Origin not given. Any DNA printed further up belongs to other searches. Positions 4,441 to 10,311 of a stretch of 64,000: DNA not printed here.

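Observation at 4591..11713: Flagellin-adjacent glyco-modification island built around an 1857-aa five-enzyme megaprotein (MT-GT8-GT2-GT4-GT4-TPR) and a GT2-TPR partner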

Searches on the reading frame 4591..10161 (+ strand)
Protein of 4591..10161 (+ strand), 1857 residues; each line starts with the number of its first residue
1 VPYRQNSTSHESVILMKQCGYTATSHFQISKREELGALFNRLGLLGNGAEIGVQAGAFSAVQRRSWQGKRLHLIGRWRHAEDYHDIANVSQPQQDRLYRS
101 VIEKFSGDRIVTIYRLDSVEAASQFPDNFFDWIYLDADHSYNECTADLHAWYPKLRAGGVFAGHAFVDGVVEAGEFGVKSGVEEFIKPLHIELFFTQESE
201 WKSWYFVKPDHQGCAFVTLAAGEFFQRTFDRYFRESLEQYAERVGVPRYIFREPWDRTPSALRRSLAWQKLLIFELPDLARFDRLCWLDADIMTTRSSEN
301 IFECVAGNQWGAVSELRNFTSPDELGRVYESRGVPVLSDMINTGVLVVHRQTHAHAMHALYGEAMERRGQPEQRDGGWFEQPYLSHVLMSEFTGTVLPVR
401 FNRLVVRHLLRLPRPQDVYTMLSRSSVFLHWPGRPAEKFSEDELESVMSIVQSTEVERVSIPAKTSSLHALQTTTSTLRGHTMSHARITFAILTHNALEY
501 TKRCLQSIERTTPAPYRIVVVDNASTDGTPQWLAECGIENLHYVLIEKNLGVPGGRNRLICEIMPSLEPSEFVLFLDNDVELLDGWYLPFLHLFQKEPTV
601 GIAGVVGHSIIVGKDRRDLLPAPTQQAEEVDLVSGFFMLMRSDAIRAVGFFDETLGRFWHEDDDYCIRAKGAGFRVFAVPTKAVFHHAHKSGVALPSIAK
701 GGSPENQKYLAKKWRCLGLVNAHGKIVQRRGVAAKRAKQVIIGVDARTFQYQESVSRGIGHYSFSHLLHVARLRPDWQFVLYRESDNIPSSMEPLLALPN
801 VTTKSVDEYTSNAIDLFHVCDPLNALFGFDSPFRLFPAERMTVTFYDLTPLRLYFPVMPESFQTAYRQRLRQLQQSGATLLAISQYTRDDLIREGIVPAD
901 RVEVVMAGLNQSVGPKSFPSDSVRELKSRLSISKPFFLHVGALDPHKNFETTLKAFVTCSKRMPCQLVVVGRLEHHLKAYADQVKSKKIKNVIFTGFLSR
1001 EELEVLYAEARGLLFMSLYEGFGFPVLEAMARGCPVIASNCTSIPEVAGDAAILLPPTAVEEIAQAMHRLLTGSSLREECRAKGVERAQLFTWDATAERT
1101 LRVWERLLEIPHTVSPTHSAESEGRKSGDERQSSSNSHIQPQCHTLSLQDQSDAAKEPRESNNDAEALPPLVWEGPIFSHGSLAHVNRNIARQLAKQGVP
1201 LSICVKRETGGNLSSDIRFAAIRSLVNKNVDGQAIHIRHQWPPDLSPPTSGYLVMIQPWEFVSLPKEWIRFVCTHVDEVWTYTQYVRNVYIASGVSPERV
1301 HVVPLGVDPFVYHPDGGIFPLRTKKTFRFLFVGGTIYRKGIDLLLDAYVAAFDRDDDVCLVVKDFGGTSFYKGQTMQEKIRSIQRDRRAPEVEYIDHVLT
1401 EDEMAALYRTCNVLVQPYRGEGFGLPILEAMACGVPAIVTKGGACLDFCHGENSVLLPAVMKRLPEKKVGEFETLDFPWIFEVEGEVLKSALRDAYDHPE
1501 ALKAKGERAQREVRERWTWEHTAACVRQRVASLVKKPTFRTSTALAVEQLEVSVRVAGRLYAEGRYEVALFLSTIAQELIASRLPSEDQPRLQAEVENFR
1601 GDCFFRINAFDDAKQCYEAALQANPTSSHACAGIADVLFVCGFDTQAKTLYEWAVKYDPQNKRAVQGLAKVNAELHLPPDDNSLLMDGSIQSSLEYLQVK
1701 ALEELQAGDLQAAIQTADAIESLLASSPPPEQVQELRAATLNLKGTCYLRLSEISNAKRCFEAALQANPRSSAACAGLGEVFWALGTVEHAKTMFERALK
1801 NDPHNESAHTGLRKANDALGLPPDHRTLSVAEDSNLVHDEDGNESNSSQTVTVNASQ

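Call 6: search_protein_families(library=pfam, proteins=[window:4591-10161:+], max_evalue=0.01)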
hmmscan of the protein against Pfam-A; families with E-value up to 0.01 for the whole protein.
window:4591-10161:+ (1857 aa): 22 families
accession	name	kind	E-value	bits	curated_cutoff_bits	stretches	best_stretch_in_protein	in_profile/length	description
PF00534.26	Glycos_transf_1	-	1.7e-49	168.1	26.4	2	933-1084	14-169/172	Glycosyl transferases group 1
PF13692.12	Glyco_trans_1_4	-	1.7e-47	161.7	27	2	935-1072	2-141/142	Glycosyl transferases group 1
PF20706.3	GT4-conflict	-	1.2e-22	80.9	26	2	1320-1524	193-383/385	Family 4 Glycosyltransferase in conflict systems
PF00535.33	Glycos_transf_2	-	2.6e-16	60.4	23.3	1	491-616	3-125/168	Glycosyl transferase family 2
PF00515.34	TPR_1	-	9.4e-14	51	27.8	2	1594-1626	1-33/34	Tetratricopeptide repeat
PF13524.12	Glyco_trans_1_2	-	6.2e-13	49.3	25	2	1391-1524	28-140/144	Glycosyl transferase-like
PF13439.12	Glyco_transf_4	-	2e-11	44.7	28.5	2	1237-1309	102-168/170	Glycosyltransferase Family 4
PF14559.12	TPR_19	-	3.6e-11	43.7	25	2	1755-1810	8-63/68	Tetratricopeptide repeat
PF07719.23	TPR_2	-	3.8e-11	42.6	27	1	1596-1626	3-33/34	Tetratricopeptide repeat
PF13578.12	Methyltransf_24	-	6e-11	43.6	26.3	1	50-164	2-103/105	Methyltransferase domain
PF13181.12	TPR_8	-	7.5e-11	41.7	25.7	0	1774-1805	3-34/34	Tetratricopeptide repeat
PF13432.12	TPR_16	-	8.8e-10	39.3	32.7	1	1748-1805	7-64/65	Tetratricopeptide repeat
PF13428.12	TPR_14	-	6.4e-09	36.1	23.5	0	1777-1811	6-40/44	Tetratricopeptide repeat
PF13579.12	Glyco_trans_4_4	-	1.5e-07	32.4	29.7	0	1268-1306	120-158/158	Glycosyl transferase 4-like domain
PF09976.15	TPR_21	-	9.8e-07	29.1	25.5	1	1583-1627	135-179/193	Tetratricopeptide repeat-like domain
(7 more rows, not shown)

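Call 7: search_protein_families(library=ncbifam, proteins=[window:4591-10161:+], max_evalue=0.01)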
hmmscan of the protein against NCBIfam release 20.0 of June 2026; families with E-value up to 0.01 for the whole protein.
window:4591-10161:+ (1857 aa): 54 families (the best 25 are shown)
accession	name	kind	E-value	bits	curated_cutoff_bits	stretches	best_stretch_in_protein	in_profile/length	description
TIGR04047.1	MSMEG_0565_glyc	hypoth_equivalog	7.4e-42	143.8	259.85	2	877-1105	139-372/373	MSMEG_0565 family glycosyltransferase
TIGR02149.1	glgA_Coryne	subfamily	5.7e-31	108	302.4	2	876-1107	144-390/391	glycogen synthase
TIGR03449.1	mycothiol_MshA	equivalog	6.5e-27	94.5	462.5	2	873-1107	161-403/406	D-inositol-3-phosphate glycosyltransferase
NF053787.1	GlcN_PG_synth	equivalog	7.4e-27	94.1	480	2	841-1108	108-360/361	N-acetylglucosaminyl phosphatidylglycerol synthase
TIGR03088.1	stp2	hypoth_equivalog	7.2e-25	87.8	409.05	2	870-1108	129-374/374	TIGR03088 family PEP-CTERM/XrtA system glycosyltransferase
NF041876.1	EPS_EpsE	equivalog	7.3e-25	88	400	2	1294-1457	182-343/389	exopolysaccharide biosynthesis GT4 family glycosyltransferase EpsE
TIGR03999.1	thiol_BshA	equivalog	1.6e-23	83.2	273.7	2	896-1108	163-374/375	N-acetyl-alpha-D-glucosaminyl L-malate synthase BshA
NF038295.1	EPS_HpsP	equivalog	5.1e-22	78.4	550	2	925-1107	196-387/388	hormogonium polysaccharide biosynthesis glycosyltransferase HpsP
TIGR04157.1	glyco_rSAM_CFB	subfamily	8.1e-19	67.9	400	1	866-1051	160-342/406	TIGR04157 family glycosyltransferase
NF041010.1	glycosy_Agl16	equivalog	9.5e-18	64.2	575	1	871-1107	128-351/352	glycosylation protein Agl16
TIGR02917.1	PEP_TPR_lipo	equivalog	1.8e-16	59.2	312.2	1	1710-1809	96-196/899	XrtA/PEP-CTERM system TPR-repeat protein PrsT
NF053513.1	Gtran_IagA_BgsA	equivalog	2e-14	53.4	460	1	866-1105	95-329/333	LTA glycolipid anchor biosynthesis glycosyltransferase, IagA/BgsA family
NF038229.1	Glyco4_Geo_Pelo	equivalog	1.1e-13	50.9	400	2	869-1085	102-313/338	GPMC system family 4 glycosyltransferase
NF038298.1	EPS_HpsO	equivalog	4.9e-13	48.6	575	1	918-1107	183-387/388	hormogonium polysaccharide biosynthesis glycosyltransferase HpsO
NF008520.0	PRK11447.1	equivalog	7.4e-13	47.2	858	2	1601-1671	358-428/1157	cellulose synthase complex outer membrane protein BcsC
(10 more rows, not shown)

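Call 10: find_homologous_proteins(query=window:4591-10161:+, max_evalue=1e-10)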
Query window:4591-10161:+ (1857 aa): 22 proteins with E <= 1e-10 among 6440 candidates.
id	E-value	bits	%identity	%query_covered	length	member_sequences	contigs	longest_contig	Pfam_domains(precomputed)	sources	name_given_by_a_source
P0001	0.0e+0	4295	100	99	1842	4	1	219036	PF09976.16,PF23914.2,PF13579.13,PF13524.13,PF13428.13,PF13439.13,PF00535.33,PF13692.13,PF14559.13,PF13641.13,PF00534.27,PF00515.35,PF13432.13,PF13578.13,PF13181.13,PF07719.24,PF20706.4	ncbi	ncbi:MAG: hypothetical protein C4326_00385 [Ignavibacteria bacterium]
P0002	0.0e+0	3546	82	100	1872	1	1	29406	PF13524.13,PF13428.13,PF13439.13,PF00535.33,PF13692.13,PF14559.13,PF00534.27,PF00515.35,PF13424.13,PF13432.13,PF13578.13,PF13181.13,PF07719.24,PF20706.4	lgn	-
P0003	0.0e+0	2346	49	81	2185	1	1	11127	PF23914.2,PF13524.13,PF13428.13,PF13439.13,PF00535.33,PF13692.13,PF14559.13,PF00534.27,PF00515.35,PF13424.13,PF13432.13,PF13578.13,PF13181.13,PF07719.24,PF20706.4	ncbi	-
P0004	7.3e-165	569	55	10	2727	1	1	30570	PF09976.16,PF23914.2,PF10111.15,PF13506.14,PF13414.13,PF13524.13,PF13428.13,PF00535.33,PF13692.13,PF02709.21,PF13712.13,PF14559.13,PF13632.13,PF13641.13,PF00534.27,PF00515.35,PF13424.13,PF13432.13,PF13578.13,PF13181.13,PF07719.24,PF13174.13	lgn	-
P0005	3.2e-162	560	55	10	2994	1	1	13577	PF13431.13,PF23914.2,PF13506.14,PF13414.13,PF13524.13,PF07870.17,PF13428.13,PF00535.33,PF13692.13,PF14559.13,PF13632.13,PF13641.13,PF00534.27,PF00515.35,PF13424.13,PF13432.13,PF13578.13,PF13181.13,PF07719.24,PF20706.4,PF13174.13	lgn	-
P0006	3.5e-158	547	58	11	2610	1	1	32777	PF23914.2,PF10111.15,PF13506.14,PF13524.13,PF13428.13,PF00535.33,PF13692.13,PF13712.13,PF14559.13,PF13632.13,PF13641.13,PF00534.27,PF00515.35,PF13424.13,PF13432.13,PF13578.13,PF13181.13,PF07719.24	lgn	-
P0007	3.1e-155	537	52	24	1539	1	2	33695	PF13431.13,PF10111.15,PF13579.13,PF13428.13,PF13439.13,PF00535.33,PF13692.13,PF02709.21,PF14559.13,PF13641.13,PF00534.27,PF00515.35,PF12895.14,PF13424.13,PF13432.13,PF13578.13,PF13181.13,PF07719.24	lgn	-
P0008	1.8e-153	531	52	10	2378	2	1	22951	PF13431.13,PF23914.2,PF10111.15,PF13506.14,PF13414.13,PF13524.13,PF13428.13,PF13439.13,PF00535.33,PF13692.13,PF02709.21,PF13712.13,PF14559.13,PF13632.13,PF13641.13,PF00534.27,PF00515.35,PF13424.13,PF13432.13,PF13578.13,PF13181.13,PF07719.24,PF13174.13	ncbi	-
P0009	2.6e-151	524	57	10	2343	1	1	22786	PF09976.16,PF23914.2,PF10111.15,PF13506.14,PF13414.13,PF13428.13,PF00535.33,PF13692.13,PF02709.21,PF13712.13,PF14559.13,PF13632.13,PF13641.13,PF00534.27,PF00515.35,PF13424.13,PF13432.13,PF13578.13,PF13181.13,PF07719.24,PF13174.13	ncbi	-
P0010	5.4e-151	523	53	10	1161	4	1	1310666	PF13431.13,PF23914.2,PF10111.15,PF13414.13,PF13428.13,PF00535.33,PF02709.21,PF13712.13,PF14559.13,PF10345.16,PF13641.13,PF00515.35,PF12895.14,PF13424.13,PF13432.13,PF13578.13,PF13181.13,PF07719.24,PF13174.13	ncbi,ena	-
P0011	4.1e-146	507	55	10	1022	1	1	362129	PF13431.13,PF23914.2,PF10111.15,PF13506.14,PF13414.13,PF13428.13,PF00535.33,PF14559.13,PF13641.13,PF00515.35,PF13424.13,PF13432.13,PF13578.13,PF13181.13,PF07719.24,PF13174.13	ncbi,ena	-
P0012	5.4e-143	496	55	10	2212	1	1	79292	PF09976.16,PF23914.2,PF10111.15,PF13506.14,PF13414.13,PF13428.13,PF00535.33,PF13692.13,PF14559.13,PF10345.16,PF13632.13,PF13641.13,PF00534.27,PF00515.35,PF13424.13,PF13432.13,PF13578.13,PF13181.13,PF07719.24,PF13174.13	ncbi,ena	-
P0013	1.9e-142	494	51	12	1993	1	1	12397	PF23914.2,PF25062.2,PF10111.15,PF13506.14,PF13524.13,PF13428.13,PF13439.13,PF00535.33,PF13692.13,PF14559.13,PF13641.13,PF00534.27,PF00515.35,PF13432.13,PF13578.13,PF13181.13,PF07719.24,PF13174.13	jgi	jgi:glycosyltransferase involved in cell wall biosynthesis/Tfp pilus assembly protein PilF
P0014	6.8e-142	493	57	10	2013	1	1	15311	PF13419.13,PF23914.2,PF13414.13,PF13428.13,PF00535.33,PF13712.13,PF14559.13,PF05045.18,PF13641.13,PF00515.35,PF13424.13,PF13432.13,PF13578.13,PF13181.13,PF07719.24,PF13174.13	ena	-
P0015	5.9e-133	463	54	10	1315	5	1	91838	PF23914.2,PF10111.15,PF13414.13,PF13428.13,PF00535.33,PF14559.13,PF13632.13,PF13641.13,PF00515.35,PF13424.13,PF13432.13,PF13578.13,PF13181.13,PF07719.24,PF13174.13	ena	-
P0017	4.6e-40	155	29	19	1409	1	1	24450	PF00534.27,PF13524.13,PF13439.13,PF20706.4,PF13692.13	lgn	-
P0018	1.6e-39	153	34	14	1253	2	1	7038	PF00534.27,PF13524.13,PF13439.13,PF20706.4,PF13692.13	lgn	-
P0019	2.0e-29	120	29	14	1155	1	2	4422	PF13641.13,PF00534.27,PF00535.33,PF20706.4,PF13692.13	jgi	jgi:Glycosyltransferase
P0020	7.2e-22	95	26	13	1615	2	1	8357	PF00534.27,PF05050.20,PF00535.33,PF20706.4,PF13692.13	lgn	-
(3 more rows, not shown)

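Call 14: find_encoding_contigs(protein=P0002, flank=10000, max_places=3)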
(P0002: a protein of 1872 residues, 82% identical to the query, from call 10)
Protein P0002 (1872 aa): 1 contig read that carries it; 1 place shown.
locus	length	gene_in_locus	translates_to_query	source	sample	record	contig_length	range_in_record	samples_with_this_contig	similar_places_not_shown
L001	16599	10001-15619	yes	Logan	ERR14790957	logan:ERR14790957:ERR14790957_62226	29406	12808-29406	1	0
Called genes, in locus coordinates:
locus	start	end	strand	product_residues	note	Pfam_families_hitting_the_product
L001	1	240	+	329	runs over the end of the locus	PF01408:GFO_IDH_MocA, PF22725:GFO_IDH_MocA_C3, PF02894:GFO_IDH_MocA_C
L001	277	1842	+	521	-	PF00939:Na_sulph_symp, PF03600:CitMHS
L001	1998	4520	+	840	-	PF09430:EMC7_beta-sandw (weak), PF13620:CarboxypepD_reg, PF13715:CarbopepD_reg_2, PF07715:Plug, PF00593:TonB_dep_Rec_b-barrel, PF25183:OMP_b-brl_4 (faint)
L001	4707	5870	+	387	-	PF01244:Peptidase_M19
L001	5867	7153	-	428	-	-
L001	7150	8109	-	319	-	PF02517:Rce1-like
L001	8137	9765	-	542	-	PF00266:Aminotran_5, PF01041:DegT_DnrJ_EryC1 (weak), PF00072:Response_reg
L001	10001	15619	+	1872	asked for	PF13578:Methyltransf_24, PF00535:Glycos_transf_2, PF20706:GT4-conflict (weak), PF00534:Glycos_transf_1, PF13692:Glyco_trans_1_4, PF00534:Glycos_transf_1, PF13692:Glyco_trans_1_4, PF20706:GT4-conflict, +9 more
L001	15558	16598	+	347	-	?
